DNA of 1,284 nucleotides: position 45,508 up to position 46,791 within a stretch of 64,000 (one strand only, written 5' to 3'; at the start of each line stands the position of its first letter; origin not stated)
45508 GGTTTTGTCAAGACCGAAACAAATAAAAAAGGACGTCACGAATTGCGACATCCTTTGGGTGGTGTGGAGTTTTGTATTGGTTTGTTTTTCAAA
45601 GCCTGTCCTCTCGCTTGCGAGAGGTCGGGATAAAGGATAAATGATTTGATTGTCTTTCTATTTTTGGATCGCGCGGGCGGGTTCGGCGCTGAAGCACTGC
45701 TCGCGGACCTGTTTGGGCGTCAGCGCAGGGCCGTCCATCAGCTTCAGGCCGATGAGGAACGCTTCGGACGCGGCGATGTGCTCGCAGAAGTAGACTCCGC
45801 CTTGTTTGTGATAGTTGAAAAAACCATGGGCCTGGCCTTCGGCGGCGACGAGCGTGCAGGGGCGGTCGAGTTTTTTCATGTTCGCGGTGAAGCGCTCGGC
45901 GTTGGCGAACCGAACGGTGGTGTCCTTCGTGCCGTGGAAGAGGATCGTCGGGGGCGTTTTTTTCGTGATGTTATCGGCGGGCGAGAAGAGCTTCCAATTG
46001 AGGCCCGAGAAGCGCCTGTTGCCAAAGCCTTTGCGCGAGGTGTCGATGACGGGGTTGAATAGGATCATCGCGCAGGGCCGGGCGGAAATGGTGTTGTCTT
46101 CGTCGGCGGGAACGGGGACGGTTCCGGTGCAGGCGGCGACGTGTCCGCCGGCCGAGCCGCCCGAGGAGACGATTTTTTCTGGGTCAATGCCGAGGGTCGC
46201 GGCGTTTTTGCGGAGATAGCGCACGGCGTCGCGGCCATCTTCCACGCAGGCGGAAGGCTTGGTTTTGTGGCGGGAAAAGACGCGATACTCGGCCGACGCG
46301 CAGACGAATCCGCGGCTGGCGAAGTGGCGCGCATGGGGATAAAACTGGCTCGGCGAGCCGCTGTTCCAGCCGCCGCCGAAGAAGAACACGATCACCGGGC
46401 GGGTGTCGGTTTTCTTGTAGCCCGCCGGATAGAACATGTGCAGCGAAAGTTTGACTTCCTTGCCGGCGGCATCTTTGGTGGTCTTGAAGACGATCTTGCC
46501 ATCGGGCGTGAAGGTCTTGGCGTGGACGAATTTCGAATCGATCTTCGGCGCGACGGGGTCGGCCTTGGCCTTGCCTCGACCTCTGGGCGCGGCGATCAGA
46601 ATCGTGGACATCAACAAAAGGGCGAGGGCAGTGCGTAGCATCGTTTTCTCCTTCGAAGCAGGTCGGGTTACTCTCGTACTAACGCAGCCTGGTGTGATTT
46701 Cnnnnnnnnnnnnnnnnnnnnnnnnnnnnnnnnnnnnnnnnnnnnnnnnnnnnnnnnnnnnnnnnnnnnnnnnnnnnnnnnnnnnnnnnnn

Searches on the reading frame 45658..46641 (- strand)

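Call 29: search_protein_families(library=pfam, proteins=[window:45658-46641:-], max_evalue=0.001)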
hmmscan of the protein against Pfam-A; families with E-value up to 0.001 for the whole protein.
window:45658-46641:- (327 aa): 5 families
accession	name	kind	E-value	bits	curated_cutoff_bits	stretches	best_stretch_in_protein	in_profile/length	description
PF20434.5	BD-FAE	-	7.2e-31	107.8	26.8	2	76-177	8-111/215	BD-FAE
PF07859.19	Abhydrolase_3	-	5.6e-18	65.9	25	1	84-203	1-114/210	alpha/beta hydrolase fold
PF00326.27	Peptidase_S9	-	3.2e-13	50.1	22.6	1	125-276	37-191/213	Prolyl oligopeptidase family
PF00135.34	COesterase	-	5.9e-10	39.1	27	1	53-172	74-200/515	Carboxylesterase family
PF01738.24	DLH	-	0.00036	20.6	21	0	217-280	131-194/217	Dienelactone hydrolase family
